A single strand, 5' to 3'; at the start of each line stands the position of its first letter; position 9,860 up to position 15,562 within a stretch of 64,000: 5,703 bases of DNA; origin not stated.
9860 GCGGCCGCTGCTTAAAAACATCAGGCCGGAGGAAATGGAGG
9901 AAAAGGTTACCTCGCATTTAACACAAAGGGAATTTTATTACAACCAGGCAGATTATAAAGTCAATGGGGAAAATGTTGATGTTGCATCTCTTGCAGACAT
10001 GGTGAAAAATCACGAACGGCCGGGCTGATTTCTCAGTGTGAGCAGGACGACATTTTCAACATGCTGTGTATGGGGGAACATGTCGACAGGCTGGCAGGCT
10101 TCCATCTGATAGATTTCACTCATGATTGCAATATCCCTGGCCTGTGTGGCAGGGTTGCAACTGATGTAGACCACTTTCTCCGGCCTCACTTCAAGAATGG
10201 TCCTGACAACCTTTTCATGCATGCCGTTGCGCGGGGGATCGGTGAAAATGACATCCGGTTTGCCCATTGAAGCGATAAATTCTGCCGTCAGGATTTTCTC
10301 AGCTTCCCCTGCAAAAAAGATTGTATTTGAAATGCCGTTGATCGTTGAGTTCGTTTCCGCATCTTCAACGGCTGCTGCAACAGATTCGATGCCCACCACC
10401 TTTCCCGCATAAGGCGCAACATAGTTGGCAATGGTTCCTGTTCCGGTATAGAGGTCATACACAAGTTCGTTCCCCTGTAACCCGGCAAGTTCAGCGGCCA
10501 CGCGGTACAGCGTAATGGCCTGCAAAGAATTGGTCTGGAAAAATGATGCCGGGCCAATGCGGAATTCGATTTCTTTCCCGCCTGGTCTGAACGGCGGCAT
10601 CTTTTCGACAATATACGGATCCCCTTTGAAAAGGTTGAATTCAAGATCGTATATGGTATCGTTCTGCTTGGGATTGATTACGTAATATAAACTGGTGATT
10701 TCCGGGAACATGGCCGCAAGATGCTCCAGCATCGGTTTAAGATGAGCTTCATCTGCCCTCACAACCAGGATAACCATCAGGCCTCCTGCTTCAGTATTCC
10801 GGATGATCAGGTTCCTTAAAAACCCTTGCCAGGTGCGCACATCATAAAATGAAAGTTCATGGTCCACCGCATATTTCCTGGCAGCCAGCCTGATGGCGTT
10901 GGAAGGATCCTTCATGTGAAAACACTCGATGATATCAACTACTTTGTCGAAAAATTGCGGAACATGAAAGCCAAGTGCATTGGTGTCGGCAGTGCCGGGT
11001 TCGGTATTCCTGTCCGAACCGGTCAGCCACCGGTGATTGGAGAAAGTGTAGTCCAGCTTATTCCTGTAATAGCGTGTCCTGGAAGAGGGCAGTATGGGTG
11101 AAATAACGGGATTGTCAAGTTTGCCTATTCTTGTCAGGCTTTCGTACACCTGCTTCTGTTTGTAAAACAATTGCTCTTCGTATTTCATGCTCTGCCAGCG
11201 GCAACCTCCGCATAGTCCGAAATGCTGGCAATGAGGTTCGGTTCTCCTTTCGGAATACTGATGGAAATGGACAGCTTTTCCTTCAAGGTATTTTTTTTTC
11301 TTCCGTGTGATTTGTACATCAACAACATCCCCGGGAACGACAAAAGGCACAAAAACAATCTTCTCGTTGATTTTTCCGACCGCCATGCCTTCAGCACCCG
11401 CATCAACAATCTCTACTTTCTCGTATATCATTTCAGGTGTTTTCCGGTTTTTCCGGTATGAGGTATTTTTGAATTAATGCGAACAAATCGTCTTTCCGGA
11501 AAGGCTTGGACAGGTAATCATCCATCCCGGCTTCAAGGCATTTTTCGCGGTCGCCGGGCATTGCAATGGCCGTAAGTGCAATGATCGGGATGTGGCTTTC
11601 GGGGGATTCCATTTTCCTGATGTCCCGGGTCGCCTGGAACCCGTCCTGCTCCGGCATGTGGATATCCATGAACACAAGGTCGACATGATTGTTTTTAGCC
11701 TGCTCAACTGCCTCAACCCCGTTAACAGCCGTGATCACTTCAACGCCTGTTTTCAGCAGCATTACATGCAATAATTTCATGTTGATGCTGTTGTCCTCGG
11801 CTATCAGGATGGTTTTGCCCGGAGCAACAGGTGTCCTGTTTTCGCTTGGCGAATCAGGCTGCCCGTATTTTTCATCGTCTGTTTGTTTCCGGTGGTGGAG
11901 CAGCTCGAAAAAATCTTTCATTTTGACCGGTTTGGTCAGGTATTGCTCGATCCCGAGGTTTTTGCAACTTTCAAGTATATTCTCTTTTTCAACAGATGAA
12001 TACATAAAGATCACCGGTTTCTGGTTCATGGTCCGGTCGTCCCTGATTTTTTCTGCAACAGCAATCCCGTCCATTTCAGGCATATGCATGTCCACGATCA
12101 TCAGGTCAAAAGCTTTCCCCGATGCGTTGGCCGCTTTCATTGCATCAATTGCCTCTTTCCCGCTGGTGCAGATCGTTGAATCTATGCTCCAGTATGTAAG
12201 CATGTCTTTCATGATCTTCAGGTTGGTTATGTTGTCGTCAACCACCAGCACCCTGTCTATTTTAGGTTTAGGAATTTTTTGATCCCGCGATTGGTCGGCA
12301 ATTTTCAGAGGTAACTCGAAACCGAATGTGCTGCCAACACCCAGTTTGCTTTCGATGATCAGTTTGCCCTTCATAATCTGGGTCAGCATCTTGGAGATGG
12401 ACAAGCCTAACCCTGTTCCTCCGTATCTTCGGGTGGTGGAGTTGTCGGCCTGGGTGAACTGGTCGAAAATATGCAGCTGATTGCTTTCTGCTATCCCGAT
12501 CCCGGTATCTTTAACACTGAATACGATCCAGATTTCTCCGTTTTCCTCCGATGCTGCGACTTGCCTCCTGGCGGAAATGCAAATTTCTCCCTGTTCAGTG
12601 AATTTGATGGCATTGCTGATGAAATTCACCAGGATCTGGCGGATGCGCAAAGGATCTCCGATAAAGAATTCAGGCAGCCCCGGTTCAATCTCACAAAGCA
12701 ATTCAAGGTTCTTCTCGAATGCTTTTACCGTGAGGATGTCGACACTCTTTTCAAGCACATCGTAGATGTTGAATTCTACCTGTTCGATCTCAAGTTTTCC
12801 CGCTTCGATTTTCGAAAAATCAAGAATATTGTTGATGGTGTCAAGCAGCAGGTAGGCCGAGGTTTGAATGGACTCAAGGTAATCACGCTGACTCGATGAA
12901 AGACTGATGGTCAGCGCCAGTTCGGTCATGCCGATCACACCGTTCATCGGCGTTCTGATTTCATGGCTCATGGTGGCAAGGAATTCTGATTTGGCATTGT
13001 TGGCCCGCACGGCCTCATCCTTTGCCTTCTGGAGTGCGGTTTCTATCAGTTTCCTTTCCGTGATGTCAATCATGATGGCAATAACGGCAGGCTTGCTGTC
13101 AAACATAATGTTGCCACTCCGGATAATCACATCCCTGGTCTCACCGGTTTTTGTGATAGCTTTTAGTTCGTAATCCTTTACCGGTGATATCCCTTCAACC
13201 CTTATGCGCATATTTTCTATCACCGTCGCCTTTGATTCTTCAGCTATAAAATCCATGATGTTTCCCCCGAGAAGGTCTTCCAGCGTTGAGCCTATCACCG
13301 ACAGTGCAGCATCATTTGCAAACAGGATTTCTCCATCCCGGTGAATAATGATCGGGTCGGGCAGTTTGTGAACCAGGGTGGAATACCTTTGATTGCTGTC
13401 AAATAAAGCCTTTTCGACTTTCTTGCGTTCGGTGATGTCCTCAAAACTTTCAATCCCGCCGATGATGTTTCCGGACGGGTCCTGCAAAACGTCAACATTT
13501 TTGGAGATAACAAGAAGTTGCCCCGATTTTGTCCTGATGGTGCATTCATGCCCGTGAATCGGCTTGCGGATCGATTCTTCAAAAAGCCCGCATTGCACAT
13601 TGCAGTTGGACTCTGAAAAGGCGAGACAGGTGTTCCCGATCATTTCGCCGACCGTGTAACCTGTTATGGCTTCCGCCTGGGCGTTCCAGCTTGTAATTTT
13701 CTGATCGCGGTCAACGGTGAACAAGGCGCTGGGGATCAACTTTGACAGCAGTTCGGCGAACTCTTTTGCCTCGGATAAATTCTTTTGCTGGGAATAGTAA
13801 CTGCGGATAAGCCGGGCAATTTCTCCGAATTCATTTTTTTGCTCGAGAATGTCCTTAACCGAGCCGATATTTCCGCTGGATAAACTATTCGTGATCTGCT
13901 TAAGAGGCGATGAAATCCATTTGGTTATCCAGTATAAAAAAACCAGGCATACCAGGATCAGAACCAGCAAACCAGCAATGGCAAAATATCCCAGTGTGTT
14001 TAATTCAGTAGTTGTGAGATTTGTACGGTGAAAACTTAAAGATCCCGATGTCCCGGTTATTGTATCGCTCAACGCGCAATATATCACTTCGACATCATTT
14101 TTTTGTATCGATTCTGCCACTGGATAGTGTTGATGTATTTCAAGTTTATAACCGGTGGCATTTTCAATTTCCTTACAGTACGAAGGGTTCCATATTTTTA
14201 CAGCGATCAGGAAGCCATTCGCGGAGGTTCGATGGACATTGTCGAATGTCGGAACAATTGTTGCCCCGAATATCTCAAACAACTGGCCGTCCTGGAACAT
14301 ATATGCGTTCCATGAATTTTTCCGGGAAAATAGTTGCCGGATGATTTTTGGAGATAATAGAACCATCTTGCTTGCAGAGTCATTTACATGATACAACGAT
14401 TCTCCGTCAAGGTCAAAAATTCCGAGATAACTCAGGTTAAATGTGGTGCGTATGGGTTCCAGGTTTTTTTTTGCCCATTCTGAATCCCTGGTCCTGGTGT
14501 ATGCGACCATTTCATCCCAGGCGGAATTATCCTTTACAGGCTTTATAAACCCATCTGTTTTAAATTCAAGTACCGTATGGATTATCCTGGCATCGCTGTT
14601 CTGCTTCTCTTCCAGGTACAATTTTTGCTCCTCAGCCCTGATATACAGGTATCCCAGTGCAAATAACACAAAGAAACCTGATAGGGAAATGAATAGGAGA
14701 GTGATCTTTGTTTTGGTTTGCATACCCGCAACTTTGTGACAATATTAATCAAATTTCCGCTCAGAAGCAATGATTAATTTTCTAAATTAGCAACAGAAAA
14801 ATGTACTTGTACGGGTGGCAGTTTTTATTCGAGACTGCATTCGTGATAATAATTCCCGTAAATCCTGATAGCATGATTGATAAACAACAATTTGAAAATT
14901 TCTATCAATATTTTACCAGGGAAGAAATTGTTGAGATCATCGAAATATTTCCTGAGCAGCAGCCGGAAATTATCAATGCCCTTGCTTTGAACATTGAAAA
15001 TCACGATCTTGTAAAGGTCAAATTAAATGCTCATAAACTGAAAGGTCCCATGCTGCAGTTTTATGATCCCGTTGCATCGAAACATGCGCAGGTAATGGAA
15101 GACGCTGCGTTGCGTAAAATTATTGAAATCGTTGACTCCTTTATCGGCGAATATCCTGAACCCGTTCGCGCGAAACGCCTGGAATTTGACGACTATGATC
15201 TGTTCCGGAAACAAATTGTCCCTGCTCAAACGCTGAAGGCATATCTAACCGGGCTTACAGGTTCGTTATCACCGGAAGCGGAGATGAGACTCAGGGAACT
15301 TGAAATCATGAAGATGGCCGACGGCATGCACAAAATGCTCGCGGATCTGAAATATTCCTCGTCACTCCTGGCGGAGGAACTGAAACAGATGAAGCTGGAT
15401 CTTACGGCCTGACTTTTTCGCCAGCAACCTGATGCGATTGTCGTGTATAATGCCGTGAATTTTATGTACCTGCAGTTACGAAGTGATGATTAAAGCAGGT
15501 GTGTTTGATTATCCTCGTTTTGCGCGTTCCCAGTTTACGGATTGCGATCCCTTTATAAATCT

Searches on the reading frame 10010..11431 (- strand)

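Call 51: search_protein_families(library=pfam, proteins=[window:10010-11431:-], max_evalue=0.05)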
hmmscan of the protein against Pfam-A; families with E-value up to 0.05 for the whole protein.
window:10010-11431:- (473 aa): 8 families
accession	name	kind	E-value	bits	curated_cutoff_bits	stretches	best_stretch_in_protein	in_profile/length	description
PF05958.17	tRNA_U5-meth_tr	-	4e-19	69.3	23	1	284-465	166-355/357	tRNA (Uracil-5-)-methyltransferase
PF01938.26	TRAM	-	8.9e-10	38.7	21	1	6-54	10-61/61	TRAM domain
PF13847.12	Methyltransf_31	-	3.9e-08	33.5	27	1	321-437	4-122/145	Methyltransferase domain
PF09445.16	Methyltransf_15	-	0.00075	19.5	22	1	323-404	3-84/165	RNA cap guanine-N2 methyltransferase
PF13649.12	Methyltransf_25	-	0.0019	19.3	27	1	324-381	1-59/97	Methyltransferase domain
PF03602.21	Cons_hypoth95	-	0.011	15.8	24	1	322-428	43-155/182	Conserved hypothetical protein 95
PF02475.24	TRM5-TYW2_MTfase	-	0.043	14.2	28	0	319-379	35-98/164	TRM5/TYW2 methyltransferase domain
PF21579.3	PabTrmU54_TRAM_dom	-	0.045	14.1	27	0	22-47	17-41/56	tRNA (uracil(54)-C(5))-methyltransferase, TRAM domain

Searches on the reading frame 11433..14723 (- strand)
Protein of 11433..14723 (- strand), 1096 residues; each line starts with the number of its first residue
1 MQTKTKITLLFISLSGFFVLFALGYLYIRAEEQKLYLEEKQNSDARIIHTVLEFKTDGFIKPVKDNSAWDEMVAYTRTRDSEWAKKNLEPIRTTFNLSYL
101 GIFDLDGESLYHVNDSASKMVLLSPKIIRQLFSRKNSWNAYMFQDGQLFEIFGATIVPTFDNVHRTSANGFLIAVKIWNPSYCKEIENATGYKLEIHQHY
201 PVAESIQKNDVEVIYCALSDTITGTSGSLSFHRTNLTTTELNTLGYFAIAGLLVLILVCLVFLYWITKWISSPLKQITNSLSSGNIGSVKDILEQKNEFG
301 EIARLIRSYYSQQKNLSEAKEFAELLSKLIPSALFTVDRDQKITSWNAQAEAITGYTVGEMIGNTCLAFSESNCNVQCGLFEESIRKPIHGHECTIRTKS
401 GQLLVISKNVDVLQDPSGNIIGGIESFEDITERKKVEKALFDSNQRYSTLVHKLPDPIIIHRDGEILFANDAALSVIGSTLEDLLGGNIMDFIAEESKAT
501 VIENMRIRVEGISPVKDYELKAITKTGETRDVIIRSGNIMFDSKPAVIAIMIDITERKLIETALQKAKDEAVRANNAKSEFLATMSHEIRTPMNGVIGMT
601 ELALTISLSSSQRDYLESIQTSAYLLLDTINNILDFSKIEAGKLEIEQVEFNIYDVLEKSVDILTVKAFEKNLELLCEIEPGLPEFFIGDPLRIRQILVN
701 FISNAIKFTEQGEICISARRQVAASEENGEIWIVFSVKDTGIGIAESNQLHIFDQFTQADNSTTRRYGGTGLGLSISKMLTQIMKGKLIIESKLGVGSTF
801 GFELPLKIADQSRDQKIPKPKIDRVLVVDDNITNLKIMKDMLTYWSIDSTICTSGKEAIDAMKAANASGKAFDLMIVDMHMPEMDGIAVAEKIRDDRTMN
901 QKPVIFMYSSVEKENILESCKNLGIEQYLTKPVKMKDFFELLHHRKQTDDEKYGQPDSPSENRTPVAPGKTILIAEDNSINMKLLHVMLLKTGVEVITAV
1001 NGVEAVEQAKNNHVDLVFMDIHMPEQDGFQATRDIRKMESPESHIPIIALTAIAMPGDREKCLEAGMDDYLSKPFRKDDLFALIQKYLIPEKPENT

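Call 51: search_protein_families(library=pfam, proteins=[window:11433-14723:-], max_evalue=0.05)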
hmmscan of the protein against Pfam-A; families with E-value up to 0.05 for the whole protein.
window:11433-14723:- (1096 aa): 10 families
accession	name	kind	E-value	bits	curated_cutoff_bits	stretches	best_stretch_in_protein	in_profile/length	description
PF00072.30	Response_reg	-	5.2e-48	162.3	30.2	2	972-1084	1-110/111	Response regulator receiver domain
PF02518.31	HATPase_c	-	8.7e-26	91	26.4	1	689-807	1-110/111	Histidine kinase-, DNA gyrase B-, and HSP90-like ATPase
PF13426.13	PAS_9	-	5.8e-25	88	27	2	455-556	1-103/103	PAS domain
PF00512.31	HisKA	-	3.5e-20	72.2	26.9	1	577-642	1-66/66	His Kinase A (phospho-acceptor) domain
PF00989.32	PAS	-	1.7e-17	63.9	22.6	2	446-554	2-113/113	PAS fold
PF08448.16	PAS_4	-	1.7e-14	54.4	23.1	2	330-434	4-109/110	PAS fold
PF05228.19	CHASE4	-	3.9e-14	53.4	26.2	1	59-197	9-140/140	CHASE4 domain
PF13188.13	PAS_8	-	3.7e-13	49.3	21.8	2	445-495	1-52/65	PAS domain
PF08447.18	PAS_3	-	2.3e-07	31.4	25.6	0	344-421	2-83/89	PAS fold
PF24820.1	Diguanyl_cycl_sensor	-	0.0044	17.4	28.1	0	457-500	8-52/109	Diguanylate cyclase-like sensor domain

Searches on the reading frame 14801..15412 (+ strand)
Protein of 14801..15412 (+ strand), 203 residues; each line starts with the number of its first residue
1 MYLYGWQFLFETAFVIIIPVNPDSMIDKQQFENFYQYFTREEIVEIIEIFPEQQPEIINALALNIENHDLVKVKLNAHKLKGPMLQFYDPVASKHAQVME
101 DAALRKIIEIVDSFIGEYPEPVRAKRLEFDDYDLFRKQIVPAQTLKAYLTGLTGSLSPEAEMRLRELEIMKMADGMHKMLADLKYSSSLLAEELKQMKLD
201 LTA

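Call 51: search_protein_families(library=pfam, proteins=[window:14801-15412:+], max_evalue=0.05)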
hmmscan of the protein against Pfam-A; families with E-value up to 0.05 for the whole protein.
window:14801-15412:+ (203 aa): 1 family
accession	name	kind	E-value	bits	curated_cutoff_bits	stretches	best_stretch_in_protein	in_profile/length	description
PF01627.28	Hpt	-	0.0016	19.1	24.6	1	45-100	1-56/84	Hpt domain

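Call 59: search_protein_families(library=pfam, proteins=[window:14873-15412:+], max_evalue=10)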
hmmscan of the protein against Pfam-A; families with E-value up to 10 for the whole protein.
window:14873-15412:+ (179 aa): 1 family
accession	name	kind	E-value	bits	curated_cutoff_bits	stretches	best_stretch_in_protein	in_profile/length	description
PF01627.28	Hpt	-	0.0011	19.5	24.6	1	21-62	1-42/84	Hpt domain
